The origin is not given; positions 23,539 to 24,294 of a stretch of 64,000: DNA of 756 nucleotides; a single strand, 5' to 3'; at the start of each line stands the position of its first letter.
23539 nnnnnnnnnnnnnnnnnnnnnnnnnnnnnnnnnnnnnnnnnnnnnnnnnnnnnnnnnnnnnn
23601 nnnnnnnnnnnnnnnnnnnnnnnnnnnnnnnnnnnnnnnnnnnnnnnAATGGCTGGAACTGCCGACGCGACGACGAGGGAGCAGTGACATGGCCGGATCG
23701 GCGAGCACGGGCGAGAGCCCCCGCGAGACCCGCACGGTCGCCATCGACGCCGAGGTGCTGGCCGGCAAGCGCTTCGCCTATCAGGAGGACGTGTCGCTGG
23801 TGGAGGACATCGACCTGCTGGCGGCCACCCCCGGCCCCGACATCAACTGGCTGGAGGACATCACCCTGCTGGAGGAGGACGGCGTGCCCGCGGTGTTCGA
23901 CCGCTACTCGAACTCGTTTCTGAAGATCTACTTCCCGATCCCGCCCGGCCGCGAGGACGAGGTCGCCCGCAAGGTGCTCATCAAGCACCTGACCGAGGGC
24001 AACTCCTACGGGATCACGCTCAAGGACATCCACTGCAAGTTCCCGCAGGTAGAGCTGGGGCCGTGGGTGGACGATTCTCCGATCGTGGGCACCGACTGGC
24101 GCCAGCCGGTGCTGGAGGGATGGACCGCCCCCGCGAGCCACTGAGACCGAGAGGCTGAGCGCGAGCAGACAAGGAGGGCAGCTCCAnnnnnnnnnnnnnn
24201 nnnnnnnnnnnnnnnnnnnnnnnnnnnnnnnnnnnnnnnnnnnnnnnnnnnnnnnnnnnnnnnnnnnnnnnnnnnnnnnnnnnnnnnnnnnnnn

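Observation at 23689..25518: Position normally held by mgdABCD is occupied by an orphan 151-aa acidic protein plus a single SoxB-like flavoprotein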

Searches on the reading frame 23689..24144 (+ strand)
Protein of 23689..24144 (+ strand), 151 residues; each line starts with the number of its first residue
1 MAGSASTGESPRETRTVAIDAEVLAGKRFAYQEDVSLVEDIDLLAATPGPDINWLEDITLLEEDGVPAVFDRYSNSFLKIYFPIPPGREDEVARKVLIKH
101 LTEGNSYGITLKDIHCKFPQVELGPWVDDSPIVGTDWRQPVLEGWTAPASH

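Call 6: search_protein_families(library=pfam, proteins=[window:23689-24144:+], max_evalue=0.01)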
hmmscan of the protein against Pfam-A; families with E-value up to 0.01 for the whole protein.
window:23689-24144:+ (151 aa): 0 families

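Call 7: search_protein_families(library=ncbifam, proteins=[window:23689-24144:+], max_evalue=0.01)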
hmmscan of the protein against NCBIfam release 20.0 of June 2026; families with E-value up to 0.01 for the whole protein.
window:23689-24144:+ (151 aa): 0 families

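Call 12: search_solved_structures(query=window:23689-24144:+, max_evalue=10)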
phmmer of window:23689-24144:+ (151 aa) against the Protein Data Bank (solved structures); distinct sequences matched with E-value up to 10: 2.
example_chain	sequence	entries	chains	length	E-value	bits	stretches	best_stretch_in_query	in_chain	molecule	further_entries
9e2g_0G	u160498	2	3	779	0.14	15.4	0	76-109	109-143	CMF34/CARP4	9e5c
2kgj_A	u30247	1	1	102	1.6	11.9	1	37-63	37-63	Peptidyl-prolyl cis-trans isomerase D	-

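Call 13: find_homologous_proteins(query=window:23689-24144:+, max_evalue=0.001)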
Query window:23689-24144:+ (151 aa): 7471 proteins with E <= 0.001 among 7520 candidates; the best 120 are listed.
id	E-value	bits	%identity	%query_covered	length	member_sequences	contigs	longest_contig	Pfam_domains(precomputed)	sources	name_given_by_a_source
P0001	3.0e-93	328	94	100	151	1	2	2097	-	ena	-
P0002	1.1e-92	326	95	100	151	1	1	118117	-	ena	-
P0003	1.1e-92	326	95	100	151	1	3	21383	-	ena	-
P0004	3.9e-92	324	94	100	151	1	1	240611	-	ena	-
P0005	4.3e-92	324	94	100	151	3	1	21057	-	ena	-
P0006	5.4e-92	324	93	100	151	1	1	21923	-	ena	-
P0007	1.4e-91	322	93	100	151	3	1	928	-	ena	-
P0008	2.0e-91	322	93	100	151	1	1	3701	-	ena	-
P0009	2.6e-91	322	92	100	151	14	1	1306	-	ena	-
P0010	2.9e-91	321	94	100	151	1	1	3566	-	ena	-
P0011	3.6e-91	321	93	100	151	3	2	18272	-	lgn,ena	-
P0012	5.0e-91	321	92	100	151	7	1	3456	-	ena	-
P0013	5.5e-91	321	93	100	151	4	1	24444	-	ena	-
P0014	2.1e-90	319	93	100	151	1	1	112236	-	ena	-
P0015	4.7e-90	317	93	100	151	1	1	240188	-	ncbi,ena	-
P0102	5.4e-76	272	63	91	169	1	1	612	-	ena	-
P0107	1.9e-73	264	78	98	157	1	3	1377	-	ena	-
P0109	1.5e-72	261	77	99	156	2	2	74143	-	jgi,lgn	-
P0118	1.2e-70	254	77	99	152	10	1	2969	-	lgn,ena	-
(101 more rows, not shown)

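Call 22: search_protein_representatives(protein=window:23689-24144:+)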
Query: 151 residues. Proteins with E-value up to 0.001 (for the whole library): 184; up to 1e-10: 128; up to 1e-30: 45. The best 150 are listed.
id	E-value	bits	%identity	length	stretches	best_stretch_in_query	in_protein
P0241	1.1e-65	236.6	74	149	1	8-151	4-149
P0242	7.9e-65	233.9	77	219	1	16-148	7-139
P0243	1.8e-62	226.2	70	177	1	4-149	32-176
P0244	3.9e-59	215.4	74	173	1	13-143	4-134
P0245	1.2e-57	210.5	71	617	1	13-149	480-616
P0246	1.6e-57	210.1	69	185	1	15-151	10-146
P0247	2.2e-55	203.2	86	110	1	13-119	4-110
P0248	4.2e-48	179.5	73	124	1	14-125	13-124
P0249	6.1e-48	179.0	75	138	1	42-149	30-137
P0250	3.1e-47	176.7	70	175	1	38-151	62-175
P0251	2.3e-46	173.8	82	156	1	17-117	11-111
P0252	6.3e-46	172.4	74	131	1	42-151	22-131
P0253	6.7e-45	169.1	66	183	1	12-134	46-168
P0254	1.2e-43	165.1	68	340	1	16-125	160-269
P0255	3.6e-43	163.5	76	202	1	14-112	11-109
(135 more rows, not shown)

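Call 25: find_related_loci(query=A2, collection=genome_contigs, flank=10000)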
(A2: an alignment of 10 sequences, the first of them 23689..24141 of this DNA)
Query A2 (151 aa) in genome_contigs; peptide patterns used: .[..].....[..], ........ (x = any residue, [..] = any of these).
600 stretches matched a pattern (row limit reached: there are more); 593 encode a relative of the query (tblastn E <= 1e-3); the best 80 are kept; 80 distinct loci.
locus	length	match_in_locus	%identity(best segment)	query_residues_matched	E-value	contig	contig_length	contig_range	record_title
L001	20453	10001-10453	94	1-151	1e-94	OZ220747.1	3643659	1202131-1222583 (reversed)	MAG: Acidimicrobiales bacterium isolate 24b51cff-2c1d-4890-b593-b7e190b4cd9e genome assembly, chromosome: 1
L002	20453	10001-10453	95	1-151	9e-95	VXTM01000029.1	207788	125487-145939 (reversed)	MAG: Acidimicrobiaceae bacterium isolate SB0665_bin_5 NODE_37_length_207788_cov_55.877400, whole genome shotgun sequence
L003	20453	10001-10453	93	1-151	1e-93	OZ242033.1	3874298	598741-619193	MAG: Candidatus Aldehydirespirator sp. isolate 1ca34421-b87b-4a0f-9797-154be5b25c54 genome assembly, chromosome: 1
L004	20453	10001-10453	93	1-151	2e-93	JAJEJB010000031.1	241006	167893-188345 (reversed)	MAG: Acidimicrobiia bacterium isolate p16x63bins.58 k141_527988, whole genome shotgun sequence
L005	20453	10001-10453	92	1-151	1e-92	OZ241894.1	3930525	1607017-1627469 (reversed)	MAG: Candidatus Aldehydirespirator sp. isolate 59d5e5b9-c534-4d11-b37b-78d6acc4b690 genome assembly, chromosome: 1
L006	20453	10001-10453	91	1-151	2e-92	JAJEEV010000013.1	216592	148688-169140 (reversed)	MAG: Acidimicrobiia bacterium isolate p16x34bins.51 k141_309292, whole genome shotgun sequence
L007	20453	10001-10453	87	1-151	1e-89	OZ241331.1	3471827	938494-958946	MAG: Acidimicrobiales bacterium isolate 7255c353-40fc-46f0-880a-995c00eab931 genome assembly, chromosome: 1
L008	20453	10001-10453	89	1-151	6e-89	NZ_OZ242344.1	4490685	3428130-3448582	MAG: Candidatus Poriferisodalis sp. isolate 8d09cab2-a5e3-4315-8558-28a0e2063156 chromosome 1, complete sequence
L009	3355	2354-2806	87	1-151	3e-89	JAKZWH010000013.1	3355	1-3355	MAG: Acidimicrobiales bacterium isolate Langseth_MAG_00132 Langseth_MAG_00132_000000000013, whole genome shotgun sequenc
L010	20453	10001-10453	87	1-151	3e-87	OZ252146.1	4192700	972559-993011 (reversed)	MAG: Candidatus Aldehydirespirator sp. isolate fd067d44-95a4-4330-b63d-26ca3bb23c52 genome assembly, chromosome: 1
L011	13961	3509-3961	83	1-151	2e-82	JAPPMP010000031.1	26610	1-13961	MAG: Acidimicrobiaceae bacterium isolate RHO3_bin_4 NODE_3210_length_26610_cov_13.959330, whole genome shotgun sequence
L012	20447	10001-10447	83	3-151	3e-82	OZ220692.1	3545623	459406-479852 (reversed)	MAG: Acidimicrobiales bacterium isolate 8ffd2e9a-c1ca-4386-ab1d-9011d91eb932 genome assembly, chromosome: 1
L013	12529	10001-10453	81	1-151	2e-82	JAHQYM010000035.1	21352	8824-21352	MAG: Acidimicrobiia bacterium isolate 10 NODE_3366_length_21352_cov_17.7108_ID_6731, whole genome shotgun sequence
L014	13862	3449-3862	90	14-151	4e-82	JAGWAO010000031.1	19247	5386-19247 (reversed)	MAG: Acidimicrobiia bacterium isolate 277c_9 scaffold_3904, whole genome shotgun sequence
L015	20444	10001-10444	78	2-148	2e-73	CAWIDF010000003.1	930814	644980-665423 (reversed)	MAG: uncultured Solirubrobacterales bacterium isolate MFD00822.bin.1.42 genome assembly, contig: contig_30699, whole gen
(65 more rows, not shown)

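Call 37: predict_structure(alignment_id=A3)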
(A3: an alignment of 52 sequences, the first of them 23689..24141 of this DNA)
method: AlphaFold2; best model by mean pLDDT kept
length: 151 residues; sequences in the alignment: 52
mean_pLDDT: 69.0   pTM: 0.59
mean pLDDT of the five models: 69.0, 66.3, 63.4, 63.1, 61.9
residues with pLDDT >= 90: 38; 70-90: 31; 50-70: 60; < 50: 22
segments of 3 or more residues with pLDDT < 50: 1-17
pLDDT, mean of each block of 10 residues (from residue 1): 35 46 69 93 75 72 91 81 94 91 70 54 56 53 58 35
secondary structure, 60 per line:
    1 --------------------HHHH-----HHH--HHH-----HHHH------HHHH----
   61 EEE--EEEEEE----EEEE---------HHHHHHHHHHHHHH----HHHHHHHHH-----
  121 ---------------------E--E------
elements in order: H21-24 H43-46 H53-56 E61-63 E66-71 E76-79 H89-102 H107-115

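Call 39: search_dna_similar(query=window:23689-24141:+, collection=plasmids, mode=protein, max_evalue=0.001, max_rows=20)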
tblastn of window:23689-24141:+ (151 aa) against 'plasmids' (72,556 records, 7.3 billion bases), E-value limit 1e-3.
No match.

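Call 42: fold_search(model_id=the predicted structure, library=pdb)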
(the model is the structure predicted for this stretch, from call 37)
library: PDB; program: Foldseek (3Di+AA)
matches with E <= 10: 174; with E <= 0.001: 0
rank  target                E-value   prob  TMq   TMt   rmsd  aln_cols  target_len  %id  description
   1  7aah_A                1.8e+00  0.02  0.14  0.15  13.8       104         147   13  Structure of human pERp1 (released 2021-01-27)
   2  6lgw_E                2.0e+00  0.04  0.13  0.06  12.0        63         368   16  Structure of Rabies virus glycoprotein in complex with neutralizing antibody 523-11 at acidic pH (released 2020-02-19)
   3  9cro_I                2.2e+00  0.05  0.17  0.19   9.7        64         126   16  Post-targeting aCascade Type IA CRISPR-Cas Surveillance Complexes (released 2025-08-13)
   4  1auv_A                2.2e+00  0.04  0.13  0.08  13.1        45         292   11  STRUCTURE OF THE C DOMAIN OF SYNAPSIN IA FROM BOVINE BRAIN (released 1998-03-18)
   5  1pk8_C                2.3e+00  0.04  0.13  0.08  12.9        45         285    7  Crystal Structure of Rat Synapsin I C Domain Complexed to Ca.ATP (released 2004-03-23)
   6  1pk8_A                2.3e+00  0.04  0.14  0.07  13.0        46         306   11  Crystal Structure of Rat Synapsin I C Domain Complexed to Ca.ATP (released 2004-03-23)
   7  1i7n_A                2.3e+00  0.03  0.13  0.07  13.3        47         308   13  CRYSTAL STRUCTURE ANALYSIS OF THE C DOMAIN OF SYNAPSIN II FROM RAT BRAIN (released 2003-07-15)
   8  2wcc_MODEL_1_3        2.4e+00  0.06  0.17  0.33   9.1        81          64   16  phage lambda IntDBD1-64 complex with p prime 2 DNA (released 2009-04-07)
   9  1pk8_G                2.6e+00  0.04  0.14  0.08  12.9        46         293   11  Crystal Structure of Rat Synapsin I C Domain Complexed to Ca.ATP (released 2004-03-23)
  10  5xir_MODEL_1_A        2.9e+00  0.02  0.13  0.11  21.5        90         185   17  Solution structure for human HSP70 substrate binding domain L542Y mutant (released 2018-05-16)
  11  1auv_B                3.3e+00  0.03  0.13  0.08  13.0        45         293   11  STRUCTURE OF THE C DOMAIN OF SYNAPSIN IA FROM BOVINE BRAIN (released 1998-03-18)
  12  2p0a_A                3.3e+00  0.03  0.13  0.08  13.2        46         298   15  The crystal structure of human synapsin III (SYN3) in complex with AMPPNP (released 2007-03-27)
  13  1i7l_A                3.3e+00  0.03  0.13  0.07  13.2        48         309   12  CRYSTAL STRUCTURE ANALYSIS OF THE COMPLEX OF THE C DOMAIN OF SYNAPSIN II FROM RAT WITH ATP (released 2003-07-01)
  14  1pk8_B                3.5e+00  0.03  0.14  0.08  13.0        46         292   11  Crystal Structure of Rat Synapsin I C Domain Complexed to Ca.ATP (released 2004-03-23)
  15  1px2_A                3.5e+00  0.03  0.13  0.08  12.9        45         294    7  Crystal Structure of Rat Synapsin I C Domain Complexed to Ca.ATP (Form 1) (released 2004-03-23)
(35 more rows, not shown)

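Call 53: list_cluster_members(proteins=[P0241, P0243, P0244, P0246, P0109, P0118, P0102, P0107])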
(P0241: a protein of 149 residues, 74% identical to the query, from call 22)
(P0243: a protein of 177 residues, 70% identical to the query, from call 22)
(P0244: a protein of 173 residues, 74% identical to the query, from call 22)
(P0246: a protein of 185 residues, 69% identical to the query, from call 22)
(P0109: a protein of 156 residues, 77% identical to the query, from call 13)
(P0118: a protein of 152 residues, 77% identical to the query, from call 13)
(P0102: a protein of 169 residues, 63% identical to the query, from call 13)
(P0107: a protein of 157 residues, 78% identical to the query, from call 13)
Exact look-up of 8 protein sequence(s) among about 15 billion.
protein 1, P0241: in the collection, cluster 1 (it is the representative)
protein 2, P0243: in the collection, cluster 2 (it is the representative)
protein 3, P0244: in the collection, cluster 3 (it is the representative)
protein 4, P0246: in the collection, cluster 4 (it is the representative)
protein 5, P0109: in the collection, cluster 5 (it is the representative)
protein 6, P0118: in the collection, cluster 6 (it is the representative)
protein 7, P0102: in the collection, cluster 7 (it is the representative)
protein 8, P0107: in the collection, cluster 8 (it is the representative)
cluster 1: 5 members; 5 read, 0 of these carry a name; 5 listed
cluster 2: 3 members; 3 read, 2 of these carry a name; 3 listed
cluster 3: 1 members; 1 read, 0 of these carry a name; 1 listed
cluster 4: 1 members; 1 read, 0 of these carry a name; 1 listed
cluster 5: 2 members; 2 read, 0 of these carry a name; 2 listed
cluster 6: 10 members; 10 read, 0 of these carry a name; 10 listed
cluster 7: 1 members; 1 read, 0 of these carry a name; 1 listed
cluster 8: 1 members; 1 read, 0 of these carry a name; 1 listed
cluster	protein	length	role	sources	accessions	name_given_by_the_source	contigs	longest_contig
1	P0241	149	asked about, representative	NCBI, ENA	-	-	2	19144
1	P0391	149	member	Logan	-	-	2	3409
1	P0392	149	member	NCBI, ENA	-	-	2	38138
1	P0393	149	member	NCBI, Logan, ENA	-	-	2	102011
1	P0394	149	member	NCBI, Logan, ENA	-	-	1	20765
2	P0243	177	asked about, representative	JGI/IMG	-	hypothetical protein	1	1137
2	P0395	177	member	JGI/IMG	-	hypothetical protein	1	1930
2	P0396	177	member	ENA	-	-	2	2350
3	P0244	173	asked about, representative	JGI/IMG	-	-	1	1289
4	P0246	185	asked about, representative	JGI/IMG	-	-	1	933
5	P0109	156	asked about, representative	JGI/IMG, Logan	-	-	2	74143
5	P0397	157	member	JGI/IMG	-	-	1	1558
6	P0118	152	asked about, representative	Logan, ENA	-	-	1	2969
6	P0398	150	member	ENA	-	-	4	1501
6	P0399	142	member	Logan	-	-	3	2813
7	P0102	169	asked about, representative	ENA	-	-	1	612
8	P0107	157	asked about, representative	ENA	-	-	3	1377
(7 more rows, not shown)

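Call 90: search_protein_families(library=pfam, alignment_id=A2, max_evalue=10)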
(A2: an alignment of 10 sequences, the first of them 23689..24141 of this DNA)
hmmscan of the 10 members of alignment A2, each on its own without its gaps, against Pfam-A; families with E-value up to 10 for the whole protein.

A. member 1, window:23689-24141:+ (151 aa): 1 family
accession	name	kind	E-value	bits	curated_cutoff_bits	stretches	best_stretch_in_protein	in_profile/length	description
PF20854.2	LED_rpt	-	0.027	14.7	59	1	31-63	21-54/176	LED repeat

B. families by the number of members that match (of 10 scanned): 4 families
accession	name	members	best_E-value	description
PF20854.2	LED_rpt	6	0.0086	LED repeat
PF11632.14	LcnG-beta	4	0.095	Lactococcin G-beta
PF11774.14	Lsr2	2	0.0034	Lsr2 dimerization domain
PF02814.20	UreE_N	1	0.18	UreE urease accessory protein, N-terminal domain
